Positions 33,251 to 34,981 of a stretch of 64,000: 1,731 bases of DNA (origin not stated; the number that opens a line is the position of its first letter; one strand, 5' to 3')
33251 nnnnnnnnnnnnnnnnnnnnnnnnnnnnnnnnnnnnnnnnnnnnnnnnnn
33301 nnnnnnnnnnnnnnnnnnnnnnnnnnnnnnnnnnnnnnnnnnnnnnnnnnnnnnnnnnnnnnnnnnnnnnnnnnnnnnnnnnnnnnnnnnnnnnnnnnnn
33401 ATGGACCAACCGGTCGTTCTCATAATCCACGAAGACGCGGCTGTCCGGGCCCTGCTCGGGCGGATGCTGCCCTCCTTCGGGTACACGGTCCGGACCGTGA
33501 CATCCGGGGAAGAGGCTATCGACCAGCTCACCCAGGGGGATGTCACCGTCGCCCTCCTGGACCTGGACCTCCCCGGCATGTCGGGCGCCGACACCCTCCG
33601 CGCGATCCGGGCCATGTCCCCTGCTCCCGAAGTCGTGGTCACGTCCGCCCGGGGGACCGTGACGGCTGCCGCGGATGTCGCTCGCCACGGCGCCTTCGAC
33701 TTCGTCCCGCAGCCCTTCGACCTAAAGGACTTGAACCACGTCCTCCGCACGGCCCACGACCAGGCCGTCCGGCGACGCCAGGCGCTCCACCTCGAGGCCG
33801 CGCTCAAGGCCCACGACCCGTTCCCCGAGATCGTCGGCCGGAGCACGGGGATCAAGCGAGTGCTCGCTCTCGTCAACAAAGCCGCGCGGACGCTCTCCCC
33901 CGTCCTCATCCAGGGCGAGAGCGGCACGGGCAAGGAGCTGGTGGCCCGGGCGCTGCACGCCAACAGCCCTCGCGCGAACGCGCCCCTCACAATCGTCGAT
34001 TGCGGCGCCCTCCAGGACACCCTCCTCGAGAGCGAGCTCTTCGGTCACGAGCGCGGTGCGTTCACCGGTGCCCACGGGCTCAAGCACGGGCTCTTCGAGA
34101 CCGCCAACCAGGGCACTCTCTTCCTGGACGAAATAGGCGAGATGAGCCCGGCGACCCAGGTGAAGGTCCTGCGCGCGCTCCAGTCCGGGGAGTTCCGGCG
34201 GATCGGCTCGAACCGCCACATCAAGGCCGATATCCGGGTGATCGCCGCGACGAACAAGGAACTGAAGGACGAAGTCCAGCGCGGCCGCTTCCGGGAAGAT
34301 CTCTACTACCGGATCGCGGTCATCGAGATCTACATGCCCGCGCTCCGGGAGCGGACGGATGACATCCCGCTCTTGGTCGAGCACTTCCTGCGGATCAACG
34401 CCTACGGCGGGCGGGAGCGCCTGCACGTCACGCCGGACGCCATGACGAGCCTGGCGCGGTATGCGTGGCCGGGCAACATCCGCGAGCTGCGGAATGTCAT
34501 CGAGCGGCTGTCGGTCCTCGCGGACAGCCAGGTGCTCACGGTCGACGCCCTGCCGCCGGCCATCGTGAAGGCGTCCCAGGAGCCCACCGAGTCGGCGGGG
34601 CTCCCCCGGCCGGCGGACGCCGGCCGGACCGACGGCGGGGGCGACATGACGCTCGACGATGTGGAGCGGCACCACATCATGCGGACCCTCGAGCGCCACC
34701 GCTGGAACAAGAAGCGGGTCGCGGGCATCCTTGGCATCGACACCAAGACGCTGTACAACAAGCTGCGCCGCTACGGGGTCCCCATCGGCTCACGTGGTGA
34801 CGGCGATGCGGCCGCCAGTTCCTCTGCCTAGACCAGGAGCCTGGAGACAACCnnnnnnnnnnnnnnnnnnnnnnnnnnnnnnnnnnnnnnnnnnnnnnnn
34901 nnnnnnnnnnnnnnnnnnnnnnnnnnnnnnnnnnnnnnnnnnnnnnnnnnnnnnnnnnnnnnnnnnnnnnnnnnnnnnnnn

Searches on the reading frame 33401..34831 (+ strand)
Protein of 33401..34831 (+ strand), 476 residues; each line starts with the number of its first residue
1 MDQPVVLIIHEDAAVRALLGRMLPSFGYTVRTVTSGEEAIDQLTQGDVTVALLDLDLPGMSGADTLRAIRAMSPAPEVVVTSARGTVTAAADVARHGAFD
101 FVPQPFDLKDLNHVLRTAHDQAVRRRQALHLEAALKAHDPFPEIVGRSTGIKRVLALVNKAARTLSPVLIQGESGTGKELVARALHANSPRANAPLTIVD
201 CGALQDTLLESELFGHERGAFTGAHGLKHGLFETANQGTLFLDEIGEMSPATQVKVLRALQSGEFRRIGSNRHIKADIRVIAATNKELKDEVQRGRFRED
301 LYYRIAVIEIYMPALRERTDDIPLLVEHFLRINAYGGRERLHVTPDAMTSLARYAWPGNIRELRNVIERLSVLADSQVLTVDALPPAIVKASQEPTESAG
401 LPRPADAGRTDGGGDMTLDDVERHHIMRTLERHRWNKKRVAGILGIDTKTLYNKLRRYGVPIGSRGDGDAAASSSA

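Call 8: search_protein_families(library=pfam, proteins=[window:33401-34831:+], max_evalue=0.01)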
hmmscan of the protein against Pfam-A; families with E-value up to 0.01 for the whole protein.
window:33401-34831:+ (476 aa): 10 families
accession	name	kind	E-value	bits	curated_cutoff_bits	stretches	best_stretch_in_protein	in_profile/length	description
PF00158.32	Sigma54_activat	-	7.3e-68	227.9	20.2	1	144-310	1-167/168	Sigma-54 interaction domain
PF25601.1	AAA_lid_14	-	8e-26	90.1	27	1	316-398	1-84/87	AAA+ ATPase lid domain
PF00072.30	Response_reg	-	6.3e-22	78.3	30.2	1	6-115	1-110/111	Response regulator receiver domain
PF14532.12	Sigma54_activ_2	-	6.7e-22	78.6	25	1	145-315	1-138/138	Sigma-54 interaction domain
PF02954.25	HTH_8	-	1.7e-14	53.7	22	1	417-458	1-42/42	Bacterial regulatory protein, Fis family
PF07728.20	AAA_5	-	3.4e-06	27.5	22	1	167-287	1-124/139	AAA domain (dynein-related subfamily)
PF00004.35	AAA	-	8.5e-06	26.7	21.2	1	168-302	1-128/131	ATPase family associated with various cellular activities (AAA)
PF13191.12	AAA_16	-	3e-05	25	32.6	1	144-208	2-73/167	AAA ATPase domain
PF01078.27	Mg_chelatase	-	0.00012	22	20.3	0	223-285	93-157/207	Magnesium chelatase, subunit ChlI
PF18024.7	HTH_50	-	0.0086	16.2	27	0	418-460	8-49/50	Helix-turn-helix domain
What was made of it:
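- Checked: The activator gene at 33401-34831 (+) has Response_reg, Sigma54_activat, AAA_lid_14 and HTH_8 domains (call 8).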

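Call 9: search_protein_families(library=ncbifam, proteins=[window:33401-34831:+], max_evalue=0.01)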
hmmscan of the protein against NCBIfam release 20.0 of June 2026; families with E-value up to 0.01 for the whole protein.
window:33401-34831:+ (476 aa): 116 families (the best 25 are shown)
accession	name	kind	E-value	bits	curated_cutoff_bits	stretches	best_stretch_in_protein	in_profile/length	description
NF008469.0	PRK11361.1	equivalog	1e-125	420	714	1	5-460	6-456/461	acetoacetate metabolism transcriptional regulator AtoC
TIGR01818.1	ntrC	equivalog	1.4e-117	393.4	558.6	1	6-456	1-461/463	nitrogen regulation protein NR(I)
TIGR01817.1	nifA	equivalog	3.4e-107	359.4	528.85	1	130-462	184-531/534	nif-specific transcriptional activator NifA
NF007689.0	PRK10365.1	equivalog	1.8e-104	350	760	1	6-457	8-441/441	sigma-54-dependent response regulator transcription factor ZraR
NF008176.1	PRK10923.1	equivalog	3.1e-101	339.3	620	1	1-460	1-468/469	nitrogen regulation protein NR(I)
NF051870.1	NAssimRespRegNtrX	equivalog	3e-99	333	600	1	6-460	4-452/452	nitrogen assimilation response regulator NtrX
NF041552.1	TF_PrdR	equivalog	4.9e-99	332.2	795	1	122-459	247-577/577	sigma-54 dependent transcriptional regulator PrdR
NF041946.1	LuxO_transreg_Vib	equivalog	2.1e-98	330.1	800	1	11-458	4-460/463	quorum-sensing sigma-54 dependent transcriptional regulator LuxO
TIGR02915.1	PEP_resp_reg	equivalog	5e-96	322.3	502.6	1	6-460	1-444/445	PEP-CTERM-box response regulator transcription factor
NF038308.1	RNA_repair_RtcR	equivalog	1.5e-95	321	650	1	117-459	155-517/530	RNA repair transcriptional activator RtcR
NF011695.0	PRK15115.1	equivalog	8.6e-95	318.1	763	1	6-384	9-377/445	two-component system response regulator GlrR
NF003451.0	PRK05022.1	equivalog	1.1e-93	314.8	476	1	131-460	179-510/512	nitric oxide reductase transcriptional regulator NorR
NF050807.1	TransRegFlbDCaul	equivalog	1.1e-88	298.1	750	1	27-459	24-442/454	sigma-54-dependent transcriptional regulator FlbD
TIGR02329.1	propionate_PrpR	equivalog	1.1e-85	288.3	499.2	1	119-456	191-525/526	propionate catabolism operon regulatory protein PrpR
NF049963.1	RespRegFlgRCampy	domain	4.7e-81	272.8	750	1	6-382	3-375/429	fla regulon two-component system response regulator FlgR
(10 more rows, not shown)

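Call 10: find_encoding_contigs(protein=window:33401-34831:+, flank=3000, max_places=4)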
Protein window:33401-34831:+ (476 aa): 8 contigs read that carry it; 4 places shown.
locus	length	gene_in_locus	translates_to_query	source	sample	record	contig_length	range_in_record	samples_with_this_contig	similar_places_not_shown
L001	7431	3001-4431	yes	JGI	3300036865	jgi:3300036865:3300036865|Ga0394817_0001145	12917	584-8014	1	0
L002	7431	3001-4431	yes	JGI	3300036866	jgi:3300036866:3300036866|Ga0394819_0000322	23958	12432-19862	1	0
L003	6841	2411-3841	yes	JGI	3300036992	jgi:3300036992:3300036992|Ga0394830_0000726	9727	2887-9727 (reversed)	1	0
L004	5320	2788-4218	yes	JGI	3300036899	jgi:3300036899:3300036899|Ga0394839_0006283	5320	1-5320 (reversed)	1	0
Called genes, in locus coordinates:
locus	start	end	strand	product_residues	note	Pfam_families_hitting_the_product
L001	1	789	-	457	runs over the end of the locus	?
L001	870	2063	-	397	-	PF10082:BBP2_2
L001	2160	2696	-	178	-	-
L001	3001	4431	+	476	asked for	PF00072:Response_reg, PF00158:Sigma54_activat, PF14532:Sigma54_activ_2, PF00004:AAA (weak), PF07728:AAA_5 (weak), PF25601:AAA_lid_14, PF02954:HTH_8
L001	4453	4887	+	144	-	PF00072:Response_reg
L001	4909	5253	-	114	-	PF01451:LMWPc (weak)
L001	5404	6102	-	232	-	PF00005:ABC_tran, PF13304:AAA_21 (faint)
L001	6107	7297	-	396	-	PF12704:MacB_PCD, PF02687:FtsX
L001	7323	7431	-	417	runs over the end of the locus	PF00109:ketoacyl-synt, PF13723:Ketoacyl-synt_2 (weak)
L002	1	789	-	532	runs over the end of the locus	PF02563:Poly_export, PF10531:SLBB, PF22461:SLBB_2, PF10531:SLBB, PF10531:SLBB, PF22461:SLBB_2, PF10531:SLBB, PF22461:SLBB_2, +1 more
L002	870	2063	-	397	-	PF10082:BBP2_2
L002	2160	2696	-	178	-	-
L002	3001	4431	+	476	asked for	PF00072:Response_reg, PF00158:Sigma54_activat, PF14532:Sigma54_activ_2, PF00004:AAA (weak), PF07728:AAA_5 (weak), PF25601:AAA_lid_14, PF02954:HTH_8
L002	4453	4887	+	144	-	PF00072:Response_reg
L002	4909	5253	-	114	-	PF01451:LMWPc (weak)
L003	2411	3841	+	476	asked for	PF00072:Response_reg, PF00158:Sigma54_activat, PF14532:Sigma54_activ_2, PF00004:AAA (weak), PF07728:AAA_5 (weak), PF25601:AAA_lid_14, PF02954:HTH_8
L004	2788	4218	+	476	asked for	PF00072:Response_reg, PF00158:Sigma54_activat, PF14532:Sigma54_activ_2, PF00004:AAA (weak), PF07728:AAA_5 (weak), PF25601:AAA_lid_14, PF02954:HTH_8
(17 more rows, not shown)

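Call 55: search_solved_structures(query=window:33401-34831:+, max_evalue=1e-40, show_alignments=1)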
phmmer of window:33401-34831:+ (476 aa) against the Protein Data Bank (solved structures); distinct sequences matched with E-value up to 1e-40: 34.
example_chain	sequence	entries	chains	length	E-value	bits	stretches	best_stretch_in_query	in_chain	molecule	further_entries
4l4u_A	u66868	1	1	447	1.8e-90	307.6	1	6-460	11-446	Transcriptional regulator (NtrC family)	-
1ny5_A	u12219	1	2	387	8.6e-84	285.5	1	6-377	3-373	transcriptional regulator (NtrC family)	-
1ojl_A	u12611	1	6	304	4.4e-80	273.3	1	144-457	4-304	TRANSCRIPTIONAL REGULATORY PROTEIN ZRAR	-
9qq6_C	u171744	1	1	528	1.9e-79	271.2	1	143-455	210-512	Nif-specific regulatory protein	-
3dzd_A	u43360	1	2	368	4.5e-78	266.7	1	6-379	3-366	Transcriptional regulator (NtrC family)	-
5ep0_A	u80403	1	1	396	1.8e-74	254.8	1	1-390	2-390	Putative repressor protein luxO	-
26jl_A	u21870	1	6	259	1.3e-72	248.7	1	143-386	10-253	Flagellar regulatory protein A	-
6jdi_A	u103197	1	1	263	2.8e-69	237.7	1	141-387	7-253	Nitrogen assimilation regulatory protein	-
6iy8_A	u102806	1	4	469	3.3e-69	237.5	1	145-386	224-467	Positive regulator CapR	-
8p53_C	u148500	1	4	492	4.3e-69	237.1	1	136-397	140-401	Transcriptional regulator FleQ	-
5exx_A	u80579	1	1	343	1.1e-68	235.8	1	140-396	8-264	Transcriptional regulator FleQ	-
5exp_A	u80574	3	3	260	1.3e-68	235.5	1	140-386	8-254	Transcriptional regulator FleQ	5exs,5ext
8pb9_D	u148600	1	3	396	1.3e-68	235.5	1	136-386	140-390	Transcriptional regulator FleQ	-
6j7e_A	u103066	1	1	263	1.4e-68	235.4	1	141-387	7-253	Nitrogen assimilation regulatory protein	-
7ejw_C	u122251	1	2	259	1.9e-68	235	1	141-386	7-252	Transcriptional regulator FleQ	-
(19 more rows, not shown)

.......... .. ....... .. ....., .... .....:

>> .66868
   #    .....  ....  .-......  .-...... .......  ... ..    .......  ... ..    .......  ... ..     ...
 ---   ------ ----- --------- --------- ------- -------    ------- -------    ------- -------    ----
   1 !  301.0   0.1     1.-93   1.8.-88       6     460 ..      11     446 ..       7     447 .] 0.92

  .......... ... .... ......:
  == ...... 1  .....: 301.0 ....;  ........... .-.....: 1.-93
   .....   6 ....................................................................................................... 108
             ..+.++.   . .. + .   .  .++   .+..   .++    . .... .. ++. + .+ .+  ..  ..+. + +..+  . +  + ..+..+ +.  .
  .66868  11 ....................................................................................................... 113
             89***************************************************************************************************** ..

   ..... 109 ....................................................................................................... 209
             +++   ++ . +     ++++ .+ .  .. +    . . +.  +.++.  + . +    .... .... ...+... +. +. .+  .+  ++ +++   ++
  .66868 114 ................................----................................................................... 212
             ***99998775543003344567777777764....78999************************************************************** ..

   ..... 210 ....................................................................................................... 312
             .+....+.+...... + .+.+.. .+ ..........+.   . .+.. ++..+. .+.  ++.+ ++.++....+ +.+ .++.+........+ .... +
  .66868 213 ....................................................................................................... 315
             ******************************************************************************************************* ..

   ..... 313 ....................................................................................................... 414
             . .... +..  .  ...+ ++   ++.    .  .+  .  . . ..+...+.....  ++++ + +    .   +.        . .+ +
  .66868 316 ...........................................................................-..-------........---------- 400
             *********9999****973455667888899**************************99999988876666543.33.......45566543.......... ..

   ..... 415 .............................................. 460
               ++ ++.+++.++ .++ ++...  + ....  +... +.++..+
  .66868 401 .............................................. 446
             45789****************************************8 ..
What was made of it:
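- On Group I bacterial enhancer-binding protein (NtrC-type response regulator): Full-length alignment to NtrC4, PDB 4l4u (call 55).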
